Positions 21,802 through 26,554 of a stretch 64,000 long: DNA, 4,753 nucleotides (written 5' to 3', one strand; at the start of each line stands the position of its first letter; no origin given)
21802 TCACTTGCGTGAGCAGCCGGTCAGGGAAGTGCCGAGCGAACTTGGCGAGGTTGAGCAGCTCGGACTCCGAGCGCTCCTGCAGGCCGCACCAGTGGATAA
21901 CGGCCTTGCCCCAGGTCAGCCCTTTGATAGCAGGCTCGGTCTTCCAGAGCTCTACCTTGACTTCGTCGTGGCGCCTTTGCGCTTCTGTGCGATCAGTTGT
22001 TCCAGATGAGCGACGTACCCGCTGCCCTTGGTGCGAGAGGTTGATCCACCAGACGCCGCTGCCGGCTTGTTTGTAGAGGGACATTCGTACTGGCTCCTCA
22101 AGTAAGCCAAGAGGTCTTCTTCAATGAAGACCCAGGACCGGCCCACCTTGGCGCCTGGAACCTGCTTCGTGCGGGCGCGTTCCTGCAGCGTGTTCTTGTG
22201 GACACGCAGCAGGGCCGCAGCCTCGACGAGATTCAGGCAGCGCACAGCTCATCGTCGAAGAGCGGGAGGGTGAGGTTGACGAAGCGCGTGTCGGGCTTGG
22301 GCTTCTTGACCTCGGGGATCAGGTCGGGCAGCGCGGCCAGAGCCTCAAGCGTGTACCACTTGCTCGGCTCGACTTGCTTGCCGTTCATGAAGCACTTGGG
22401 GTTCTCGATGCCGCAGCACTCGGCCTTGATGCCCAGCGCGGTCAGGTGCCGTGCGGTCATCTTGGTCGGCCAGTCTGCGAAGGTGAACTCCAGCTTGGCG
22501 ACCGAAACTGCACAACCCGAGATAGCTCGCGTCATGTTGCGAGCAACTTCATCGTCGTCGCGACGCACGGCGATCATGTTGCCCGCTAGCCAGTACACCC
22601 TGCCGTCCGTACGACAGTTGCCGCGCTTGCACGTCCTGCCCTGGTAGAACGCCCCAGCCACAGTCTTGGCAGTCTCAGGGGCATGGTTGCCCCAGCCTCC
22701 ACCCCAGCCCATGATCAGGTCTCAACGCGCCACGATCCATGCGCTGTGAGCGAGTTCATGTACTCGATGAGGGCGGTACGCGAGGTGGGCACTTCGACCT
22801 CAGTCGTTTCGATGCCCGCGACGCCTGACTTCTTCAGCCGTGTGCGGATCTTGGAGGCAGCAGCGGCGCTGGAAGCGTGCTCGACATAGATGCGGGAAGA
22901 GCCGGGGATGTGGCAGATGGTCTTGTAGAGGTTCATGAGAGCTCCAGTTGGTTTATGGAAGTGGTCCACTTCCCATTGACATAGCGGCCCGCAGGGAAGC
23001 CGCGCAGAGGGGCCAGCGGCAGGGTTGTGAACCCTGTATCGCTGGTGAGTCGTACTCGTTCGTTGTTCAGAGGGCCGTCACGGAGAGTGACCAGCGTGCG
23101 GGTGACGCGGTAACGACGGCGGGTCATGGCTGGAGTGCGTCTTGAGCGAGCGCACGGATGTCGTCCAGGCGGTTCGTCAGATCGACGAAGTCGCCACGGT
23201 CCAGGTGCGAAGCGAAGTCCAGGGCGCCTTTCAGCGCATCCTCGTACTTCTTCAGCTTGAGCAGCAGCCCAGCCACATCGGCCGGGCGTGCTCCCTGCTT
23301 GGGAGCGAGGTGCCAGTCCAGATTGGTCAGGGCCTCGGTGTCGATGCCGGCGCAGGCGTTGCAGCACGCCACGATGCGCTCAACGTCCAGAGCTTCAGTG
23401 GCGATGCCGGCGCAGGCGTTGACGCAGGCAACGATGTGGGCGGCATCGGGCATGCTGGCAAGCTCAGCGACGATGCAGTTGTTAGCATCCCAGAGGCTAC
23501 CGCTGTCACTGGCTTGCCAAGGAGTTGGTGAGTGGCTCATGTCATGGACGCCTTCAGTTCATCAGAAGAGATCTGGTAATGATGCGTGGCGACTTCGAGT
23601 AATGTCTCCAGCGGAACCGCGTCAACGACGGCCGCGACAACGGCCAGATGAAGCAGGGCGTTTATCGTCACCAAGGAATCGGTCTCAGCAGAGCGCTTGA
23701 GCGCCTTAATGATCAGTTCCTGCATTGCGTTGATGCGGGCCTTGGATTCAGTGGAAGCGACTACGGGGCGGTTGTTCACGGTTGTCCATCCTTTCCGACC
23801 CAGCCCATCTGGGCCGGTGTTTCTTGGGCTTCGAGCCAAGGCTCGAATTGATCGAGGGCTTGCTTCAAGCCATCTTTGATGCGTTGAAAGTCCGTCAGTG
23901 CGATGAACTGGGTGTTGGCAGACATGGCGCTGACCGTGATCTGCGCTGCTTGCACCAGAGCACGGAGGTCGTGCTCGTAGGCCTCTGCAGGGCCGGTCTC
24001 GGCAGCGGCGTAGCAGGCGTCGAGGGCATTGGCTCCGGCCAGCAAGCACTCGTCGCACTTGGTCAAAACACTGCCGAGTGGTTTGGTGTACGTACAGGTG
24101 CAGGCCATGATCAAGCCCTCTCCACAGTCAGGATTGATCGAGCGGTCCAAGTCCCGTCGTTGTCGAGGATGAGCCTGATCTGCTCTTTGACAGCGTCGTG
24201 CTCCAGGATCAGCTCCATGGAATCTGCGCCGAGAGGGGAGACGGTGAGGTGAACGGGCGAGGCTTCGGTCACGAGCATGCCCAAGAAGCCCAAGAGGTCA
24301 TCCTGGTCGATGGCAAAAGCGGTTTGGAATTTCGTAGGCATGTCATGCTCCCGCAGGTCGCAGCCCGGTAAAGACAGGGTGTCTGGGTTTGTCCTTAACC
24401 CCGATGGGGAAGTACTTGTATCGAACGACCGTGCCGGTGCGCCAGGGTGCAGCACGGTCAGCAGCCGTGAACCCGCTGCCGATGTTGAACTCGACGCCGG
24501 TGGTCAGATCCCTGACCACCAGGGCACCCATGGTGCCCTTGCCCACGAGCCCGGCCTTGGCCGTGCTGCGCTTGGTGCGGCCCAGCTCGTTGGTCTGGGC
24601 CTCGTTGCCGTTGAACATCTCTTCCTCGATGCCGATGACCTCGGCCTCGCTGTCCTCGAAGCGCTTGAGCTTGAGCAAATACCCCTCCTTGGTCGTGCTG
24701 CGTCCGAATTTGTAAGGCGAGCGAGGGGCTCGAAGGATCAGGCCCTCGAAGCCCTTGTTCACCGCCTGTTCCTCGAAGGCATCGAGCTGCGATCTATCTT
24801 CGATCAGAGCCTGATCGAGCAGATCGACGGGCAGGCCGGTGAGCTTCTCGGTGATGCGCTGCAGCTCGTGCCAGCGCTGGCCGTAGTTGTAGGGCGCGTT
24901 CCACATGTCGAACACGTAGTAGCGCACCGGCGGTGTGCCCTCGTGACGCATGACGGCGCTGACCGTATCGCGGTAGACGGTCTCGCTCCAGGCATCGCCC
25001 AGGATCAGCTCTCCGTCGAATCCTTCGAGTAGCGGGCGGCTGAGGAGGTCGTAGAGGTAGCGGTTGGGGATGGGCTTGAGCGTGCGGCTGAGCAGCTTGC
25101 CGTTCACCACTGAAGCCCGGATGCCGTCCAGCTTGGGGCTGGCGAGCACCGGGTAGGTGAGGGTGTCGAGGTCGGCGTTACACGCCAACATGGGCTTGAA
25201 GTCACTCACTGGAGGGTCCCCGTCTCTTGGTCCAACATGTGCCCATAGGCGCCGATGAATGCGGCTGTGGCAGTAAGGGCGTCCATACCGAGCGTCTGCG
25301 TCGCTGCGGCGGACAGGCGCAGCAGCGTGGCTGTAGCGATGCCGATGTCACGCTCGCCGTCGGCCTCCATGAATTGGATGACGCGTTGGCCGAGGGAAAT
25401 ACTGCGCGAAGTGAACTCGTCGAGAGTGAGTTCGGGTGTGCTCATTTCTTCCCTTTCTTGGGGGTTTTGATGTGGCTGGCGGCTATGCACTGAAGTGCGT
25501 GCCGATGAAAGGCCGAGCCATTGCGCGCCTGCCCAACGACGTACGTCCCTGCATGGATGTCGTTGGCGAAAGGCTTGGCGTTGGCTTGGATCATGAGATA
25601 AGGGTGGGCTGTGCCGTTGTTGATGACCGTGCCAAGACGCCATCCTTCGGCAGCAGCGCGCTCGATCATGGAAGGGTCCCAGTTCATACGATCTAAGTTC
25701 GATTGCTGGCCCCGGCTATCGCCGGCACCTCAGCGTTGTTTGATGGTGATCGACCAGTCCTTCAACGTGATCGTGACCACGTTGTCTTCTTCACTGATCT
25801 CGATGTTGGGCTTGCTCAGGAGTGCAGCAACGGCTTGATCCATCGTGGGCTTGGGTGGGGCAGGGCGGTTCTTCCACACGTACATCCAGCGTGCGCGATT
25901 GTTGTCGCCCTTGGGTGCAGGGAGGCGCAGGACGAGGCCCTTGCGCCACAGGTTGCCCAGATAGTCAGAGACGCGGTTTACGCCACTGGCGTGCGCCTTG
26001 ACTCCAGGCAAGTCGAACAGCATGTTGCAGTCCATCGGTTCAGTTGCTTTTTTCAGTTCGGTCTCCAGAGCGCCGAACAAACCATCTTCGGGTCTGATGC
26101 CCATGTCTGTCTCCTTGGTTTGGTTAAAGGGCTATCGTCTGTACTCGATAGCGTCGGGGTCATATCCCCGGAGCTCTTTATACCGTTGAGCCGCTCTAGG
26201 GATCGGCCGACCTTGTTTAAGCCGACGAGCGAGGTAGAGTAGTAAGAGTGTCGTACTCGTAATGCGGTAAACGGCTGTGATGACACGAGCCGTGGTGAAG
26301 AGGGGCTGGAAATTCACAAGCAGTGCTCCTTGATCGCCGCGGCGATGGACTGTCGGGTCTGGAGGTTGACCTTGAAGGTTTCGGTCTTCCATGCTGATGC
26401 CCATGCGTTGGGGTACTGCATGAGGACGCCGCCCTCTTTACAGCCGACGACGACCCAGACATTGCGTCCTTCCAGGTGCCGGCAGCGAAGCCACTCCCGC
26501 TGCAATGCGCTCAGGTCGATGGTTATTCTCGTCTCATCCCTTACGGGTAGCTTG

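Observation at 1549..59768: Genome-wide palindrome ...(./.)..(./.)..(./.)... next to gene starts on both strands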

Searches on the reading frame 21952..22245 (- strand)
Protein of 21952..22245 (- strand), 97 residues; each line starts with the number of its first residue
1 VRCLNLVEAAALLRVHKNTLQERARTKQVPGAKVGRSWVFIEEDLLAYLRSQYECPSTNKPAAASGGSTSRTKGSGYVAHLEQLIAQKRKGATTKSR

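Call 103: search_protein_families(library=phrogs, proteins=[window:21952-22245:-], max_evalue=0.001)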
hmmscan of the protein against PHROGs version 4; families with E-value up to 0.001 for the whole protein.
window:21952-22245:- (97 aa): 5 families
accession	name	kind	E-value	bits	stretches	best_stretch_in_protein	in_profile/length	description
phrog_1840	-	integration and excision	4.2e-09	37.8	1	4-65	7-69/90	excisionase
phrog_66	-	integration and excision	1.8e-05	25.6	1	4-71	94-162/412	excisionase and transcriptional regulator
phrog_10045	-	DNA, RNA and nucleotide metabolism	4.6e-05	24.2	1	5-53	22-71/74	HTH DNA binding protein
phrog_25665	-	integration and excision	8.5e-05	23.7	1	6-54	28-76/93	excisionase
phrog_7338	-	unknown function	0.00082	20.6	0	4-53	31-81/87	-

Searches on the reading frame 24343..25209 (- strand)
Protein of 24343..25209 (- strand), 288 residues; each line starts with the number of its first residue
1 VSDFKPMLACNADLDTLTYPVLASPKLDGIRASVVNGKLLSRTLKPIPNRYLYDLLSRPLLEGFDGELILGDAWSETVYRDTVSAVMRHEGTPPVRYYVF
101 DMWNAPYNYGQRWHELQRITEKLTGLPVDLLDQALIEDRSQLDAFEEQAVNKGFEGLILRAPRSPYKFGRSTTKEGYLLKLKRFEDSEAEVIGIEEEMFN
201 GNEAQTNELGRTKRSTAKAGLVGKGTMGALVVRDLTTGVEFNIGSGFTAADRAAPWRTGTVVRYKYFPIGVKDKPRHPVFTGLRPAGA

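Call 13: search_protein_families(library=phrogs, proteins=[window:24343-25209:-], max_evalue=0.001)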
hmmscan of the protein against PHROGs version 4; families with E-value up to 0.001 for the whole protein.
window:24343-25209:- (288 aa): 2 families
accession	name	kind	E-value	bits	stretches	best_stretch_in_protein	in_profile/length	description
phrog_114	-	DNA, RNA and nucleotide metabolism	6.3e-61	207.7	1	2-284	219-498/634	ATP-dependent DNA ligase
phrog_24030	-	DNA, RNA and nucleotide metabolism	0.00019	21.9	1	97-172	238-311/342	RNA ligase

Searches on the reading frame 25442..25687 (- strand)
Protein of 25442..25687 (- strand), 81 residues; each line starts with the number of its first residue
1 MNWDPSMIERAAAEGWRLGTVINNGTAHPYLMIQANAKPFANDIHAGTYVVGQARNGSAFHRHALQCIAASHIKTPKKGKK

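Call 47: search_protein_families(library=pfam, proteins=[window:25442-25687:-], max_evalue=0.05)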
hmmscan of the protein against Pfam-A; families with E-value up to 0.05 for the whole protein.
window:25442-25687:- (81 aa): 0 families

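Call 63: search_protein_families(library=phrogs, proteins=[window:25442-25687:-], max_evalue=0.01)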
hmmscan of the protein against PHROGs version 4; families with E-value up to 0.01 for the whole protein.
window:25442-25687:- (81 aa): 1 family
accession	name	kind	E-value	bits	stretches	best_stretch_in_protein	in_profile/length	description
phrog_38215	-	unknown function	0.0013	19.8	1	35-70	46-81/103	-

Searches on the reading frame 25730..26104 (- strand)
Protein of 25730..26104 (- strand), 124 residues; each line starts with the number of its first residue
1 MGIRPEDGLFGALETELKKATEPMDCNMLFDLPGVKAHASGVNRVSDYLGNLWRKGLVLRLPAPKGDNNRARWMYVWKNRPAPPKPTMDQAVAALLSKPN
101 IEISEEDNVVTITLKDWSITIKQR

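Call 47: search_protein_families(library=pfam, proteins=[window:25730-26104:-], max_evalue=0.05)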
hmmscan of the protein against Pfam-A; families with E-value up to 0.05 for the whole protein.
window:25730-26104:- (124 aa): 0 families

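Call 90: find_homologous_proteins(query=window:25730-26104:-, max_evalue=0.001)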
Query window:25730-26104:- (124 aa): 173 proteins with E <= 0.001 among 186 candidates; the best 120 are listed.
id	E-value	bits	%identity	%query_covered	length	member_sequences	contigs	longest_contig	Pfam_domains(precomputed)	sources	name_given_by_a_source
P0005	1.3e-78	279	100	100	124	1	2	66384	-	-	-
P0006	1.5e-56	208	75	100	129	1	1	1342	-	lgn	-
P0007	5.1e-55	203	71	100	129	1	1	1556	-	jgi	jgi:hypothetical protein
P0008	6.0e-55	203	74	100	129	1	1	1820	-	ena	-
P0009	4.5e-52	193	71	100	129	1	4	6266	-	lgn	-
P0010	2.0e-50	188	71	94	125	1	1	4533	-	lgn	-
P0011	6.6e-49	183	67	100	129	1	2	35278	-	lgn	-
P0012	6.3e-46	173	66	100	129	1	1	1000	-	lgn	-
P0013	5.5e-45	170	60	100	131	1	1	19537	-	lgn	-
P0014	1.4e-44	169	65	98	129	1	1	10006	-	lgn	-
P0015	1.6e-44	169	64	100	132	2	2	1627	-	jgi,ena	jgi:hypothetical protein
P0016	5.4e-44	167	69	91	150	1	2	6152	-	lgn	-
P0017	6.1e-44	167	66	99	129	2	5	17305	-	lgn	-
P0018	1.2e-42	163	61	100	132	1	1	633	-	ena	-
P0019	3.7e-42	161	61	99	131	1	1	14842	-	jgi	jgi:hypothetical protein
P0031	1.2e-39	153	58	99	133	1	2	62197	-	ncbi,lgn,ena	-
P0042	2.7e-37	146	58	98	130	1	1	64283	-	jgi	jgi:hypothetical protein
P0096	1.0e-31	127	50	96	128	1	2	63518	-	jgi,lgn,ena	-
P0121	4.4e-30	122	53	95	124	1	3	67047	-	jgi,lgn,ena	-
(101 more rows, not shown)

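Call 93: find_encoding_contigs(protein=P0031, flank=10000, max_places=1)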
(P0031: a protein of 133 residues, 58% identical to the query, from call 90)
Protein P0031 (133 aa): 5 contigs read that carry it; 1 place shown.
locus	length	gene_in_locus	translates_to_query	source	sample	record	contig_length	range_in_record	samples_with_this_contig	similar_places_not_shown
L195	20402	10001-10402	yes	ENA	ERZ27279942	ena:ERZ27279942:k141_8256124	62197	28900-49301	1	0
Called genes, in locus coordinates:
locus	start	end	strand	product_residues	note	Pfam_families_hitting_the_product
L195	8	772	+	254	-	PF12705:PDDEXK_1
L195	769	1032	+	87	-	-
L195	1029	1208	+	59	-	-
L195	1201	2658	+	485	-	PF00270:DEAD, PF04851:ResIII, PF00176:SNF2-rel_dom, PF00271:Helicase_C (faint)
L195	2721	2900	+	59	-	-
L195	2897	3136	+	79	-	-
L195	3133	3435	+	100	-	-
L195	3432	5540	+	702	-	PF00476:DNA_pol_A (faint)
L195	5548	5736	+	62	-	-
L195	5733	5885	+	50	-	-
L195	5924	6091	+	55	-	-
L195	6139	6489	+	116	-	PF13392:HNH_3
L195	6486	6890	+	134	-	-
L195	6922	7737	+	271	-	-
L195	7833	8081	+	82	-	-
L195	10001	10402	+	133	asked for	-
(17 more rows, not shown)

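Call 94: find_encoding_contigs(protein=P0096, flank=10000, max_places=1)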
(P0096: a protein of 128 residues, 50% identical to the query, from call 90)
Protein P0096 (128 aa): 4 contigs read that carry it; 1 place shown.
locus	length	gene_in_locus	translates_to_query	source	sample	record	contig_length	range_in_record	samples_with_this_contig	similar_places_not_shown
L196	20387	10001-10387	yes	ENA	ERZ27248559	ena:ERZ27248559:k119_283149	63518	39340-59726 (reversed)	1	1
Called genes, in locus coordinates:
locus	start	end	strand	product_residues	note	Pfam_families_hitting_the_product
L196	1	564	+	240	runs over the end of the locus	-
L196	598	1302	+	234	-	PF12705:PDDEXK_1, PF01930:Cas_Cas4 (weak)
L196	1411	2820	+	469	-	PF00176:SNF2-rel_dom, PF04851:ResIII (weak), PF00271:Helicase_C (weak)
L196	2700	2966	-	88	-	-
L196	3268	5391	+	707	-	PF00476:DNA_pol_A (weak)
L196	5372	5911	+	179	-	PF13392:HNH_3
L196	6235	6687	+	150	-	-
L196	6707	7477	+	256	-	-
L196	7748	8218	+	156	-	-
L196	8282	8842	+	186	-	PF00929:RNase_T (faint), PF16473:Rv2179c-like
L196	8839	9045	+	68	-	-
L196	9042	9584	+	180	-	-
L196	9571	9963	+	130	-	-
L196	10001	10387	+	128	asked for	-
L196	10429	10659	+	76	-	-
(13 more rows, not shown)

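Call 96: find_encoding_contigs(protein=P0121, flank=10000, max_places=1)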
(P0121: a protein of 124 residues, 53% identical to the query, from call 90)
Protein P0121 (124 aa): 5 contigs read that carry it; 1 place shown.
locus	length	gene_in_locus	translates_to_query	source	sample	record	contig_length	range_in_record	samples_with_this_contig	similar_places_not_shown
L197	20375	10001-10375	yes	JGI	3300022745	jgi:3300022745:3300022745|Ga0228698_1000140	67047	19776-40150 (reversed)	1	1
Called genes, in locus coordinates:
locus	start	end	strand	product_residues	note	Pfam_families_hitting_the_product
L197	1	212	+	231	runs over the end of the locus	PF12705:PDDEXK_1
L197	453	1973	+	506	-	PF00270:DEAD (weak), PF04851:ResIII, PF00176:SNF2-rel_dom, PF00271:Helicase_C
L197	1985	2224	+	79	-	-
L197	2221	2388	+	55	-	-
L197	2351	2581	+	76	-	-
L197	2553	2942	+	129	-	-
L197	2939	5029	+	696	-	PF01612:DNA_pol_A_exo1 (weak), PF00476:DNA_pol_A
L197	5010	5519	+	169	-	PF13392:HNH_3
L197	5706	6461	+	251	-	-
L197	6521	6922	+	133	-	PF23984:DUF7307 (weak)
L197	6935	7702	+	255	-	-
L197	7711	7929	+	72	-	-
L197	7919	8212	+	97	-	-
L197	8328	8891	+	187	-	PF16473:Rv2179c-like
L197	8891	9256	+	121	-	-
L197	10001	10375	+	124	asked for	-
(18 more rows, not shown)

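Call 97: find_encoding_contigs(protein=P0042, flank=10000, max_places=1)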
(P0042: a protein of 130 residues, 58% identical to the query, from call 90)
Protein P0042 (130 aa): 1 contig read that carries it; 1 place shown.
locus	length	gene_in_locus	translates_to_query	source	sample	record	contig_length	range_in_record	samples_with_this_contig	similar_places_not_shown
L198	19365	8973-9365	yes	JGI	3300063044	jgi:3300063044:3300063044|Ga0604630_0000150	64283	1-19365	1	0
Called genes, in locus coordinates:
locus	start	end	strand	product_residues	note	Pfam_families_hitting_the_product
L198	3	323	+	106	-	?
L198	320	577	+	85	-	-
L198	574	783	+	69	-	-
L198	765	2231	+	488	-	PF00176:SNF2-rel_dom, PF04851:ResIII, PF00270:DEAD, PF00271:Helicase_C (weak)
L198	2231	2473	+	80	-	-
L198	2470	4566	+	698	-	PF00476:DNA_pol_A (faint)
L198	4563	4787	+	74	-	-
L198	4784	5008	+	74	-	-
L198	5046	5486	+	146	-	PF23984:DUF7307 (weak)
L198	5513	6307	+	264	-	-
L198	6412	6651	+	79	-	-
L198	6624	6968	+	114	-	-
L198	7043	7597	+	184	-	PF16473:Rv2179c-like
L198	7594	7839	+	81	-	PF11753:DUF3310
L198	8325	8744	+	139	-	-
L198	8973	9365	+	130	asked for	-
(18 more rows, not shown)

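Call 98: predict_structure(alignment_id=A1)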
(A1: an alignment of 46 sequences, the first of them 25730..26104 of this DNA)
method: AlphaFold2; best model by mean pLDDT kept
length: 124 residues; sequences in the alignment: 46
mean_pLDDT: 76.1   pTM: 0.52
mean pLDDT of the five models: 76.1, 72.5, 72.3, 71.9, 71.1
residues with pLDDT >= 90: 0; 70-90: 91; 50-70: 28; < 50: 5
segments of 3 or more residues with pLDDT < 50: 1-5
pLDDT, mean of each block of 10 residues (from residue 1): 56 85 86 83 83 87 74 82 72 66 67 73 75
secondary structure, 60 per line:
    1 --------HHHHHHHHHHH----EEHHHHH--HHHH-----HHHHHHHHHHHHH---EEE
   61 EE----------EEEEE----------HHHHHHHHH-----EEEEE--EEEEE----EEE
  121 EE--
elements in order: H9-19 H26-30 H33-36 H42-54 E58-62 E73-77 H88-96 E102-106 E109-113 E118-122
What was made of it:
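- Its model is a winged helix plus a C-terminal beta domain (pLDDT 76, call 98).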

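Call 101: fold_search(model_id=the predicted structure, library=pdb)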
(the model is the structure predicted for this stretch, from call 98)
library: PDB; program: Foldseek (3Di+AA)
matches with E <= 10: 893; with E <= 0.001: 0
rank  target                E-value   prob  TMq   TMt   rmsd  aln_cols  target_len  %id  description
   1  2g9w_A                3.2e-03  1.00  0.43  0.45   8.9        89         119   21  Crystal Structure of Rv1846c, a Putative Transcriptional Regulatory Protein of Mycobacterium Tuberculosis (released 2007-03-13)
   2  2fe3_A                1.1e-02  1.00  0.46  0.41   3.0        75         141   20  The crystal structure of bacillus subtilis PerR-Zn reveals a novel Zn(Cys)4 Structural redox switch (released 2006-12-19)
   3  4y66_F                1.4e-02  1.00  0.42  0.32   5.0        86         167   15  Crystal structure of Giardia lamblia Hop2-Mnd1 complex (released 2015-03-18)
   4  3vod_B                1.4e-02  1.00  0.37  0.35   7.8        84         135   19  Crystal Structure of mutant MarR C80S from E.coli (released 2013-03-06)
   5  4i7h_B                1.5e-02  1.00  0.43  0.37   3.3        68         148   18  Structural basis for peroxide sensing and gene regulation by PerR from Streptococcus pyogenes (released 2013-05-08)
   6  3voe_B                1.7e-02  1.00  0.37  0.35   7.8        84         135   19  Crystal Structure of wild type MarR (apo form) from E.coli (released 2013-03-06)
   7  1zga                  1.8e-02  1.00  0.40  0.16   3.9        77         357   23  Crystal structure of isoflavanone 4'-O-methyltransferase complexed with (+)-6a-hydroxymaackiain (released 2006-08-01)
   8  1zg3                  2.2e-02  1.00  0.42  0.17   3.6        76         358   22  Crystal structure of the isoflavanone 4'-O-methyltransferase complexed with SAH and 2,7,4'-trihydroxyisoflavanone (released 2006-08-01)
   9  1zgj                  2.3e-02  1.00  0.42  0.16   3.5        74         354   22  Crystal structure of isoflavanone 4'-O-methyltransferase complexed with (+)-pisatin (released 2006-08-01)
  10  4lmy_B                2.6e-02  1.00  0.43  0.34   3.4        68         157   18  Structure of GAS PerR-Zn-Zn (released 2014-04-02)
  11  2fe3_B                3.2e-02  1.00  0.45  0.40   2.8        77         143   17  The crystal structure of bacillus subtilis PerR-Zn reveals a novel Zn(Cys)4 Structural redox switch (released 2006-12-19)
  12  4i7h_A                3.2e-02  1.00  0.43  0.37   3.2        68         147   18  Structural basis for peroxide sensing and gene regulation by PerR from Streptococcus pyogenes (released 2013-05-08)
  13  5f7q_L                3.2e-02  0.97  0.39  0.14   9.8       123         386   10  ROK repressor Lmo0178 from Listeria monocytogenes bound to operator (released 2016-09-07)
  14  7ne9_CCC              3.4e-02  1.00  0.43  0.45   3.0        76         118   21  A single sensor controls large variations in zinc quotas in a marine cyanobacterium (released 2022-03-02)
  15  3eco_A                3.6e-02  0.99  0.37  0.35   3.8        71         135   21  Crystal structure of MepR, a transcription regulator of the Staphylococcus aureus multidrug efflux pump MepA (released 2009-02-10)
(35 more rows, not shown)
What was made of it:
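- Closest known: Fur/PerR/Zur 7-1-7 boxes. Same: The candidate binder's model most resembles a winged helix plus a C-terminal dimerisation domain of this type (call 101).
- The nearest folds are BlaI-like, PerR/Fur/Zur and MarR/MepR repressors (call 101).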

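Call 103: search_protein_families(library=phrogs, proteins=[window:25730-26104:-], max_evalue=0.001)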
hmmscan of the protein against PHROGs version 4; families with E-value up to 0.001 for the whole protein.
window:25730-26104:- (124 aa): 0 families

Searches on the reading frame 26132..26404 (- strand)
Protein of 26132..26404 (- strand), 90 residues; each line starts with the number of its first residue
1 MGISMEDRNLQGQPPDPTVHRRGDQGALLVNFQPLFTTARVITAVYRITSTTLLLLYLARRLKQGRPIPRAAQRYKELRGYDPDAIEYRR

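Call 67: search_protein_families(library=pfam, proteins=[window:26132-26404:-], max_evalue=0.1)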
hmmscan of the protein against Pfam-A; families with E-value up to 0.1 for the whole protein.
window:26132-26404:- (90 aa): 1 family
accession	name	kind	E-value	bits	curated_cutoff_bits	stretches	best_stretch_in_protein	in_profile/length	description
PF13687.11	DUF4153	-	0.051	13.2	27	1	36-72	284-320/373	Domain of unknown function (DUF4153)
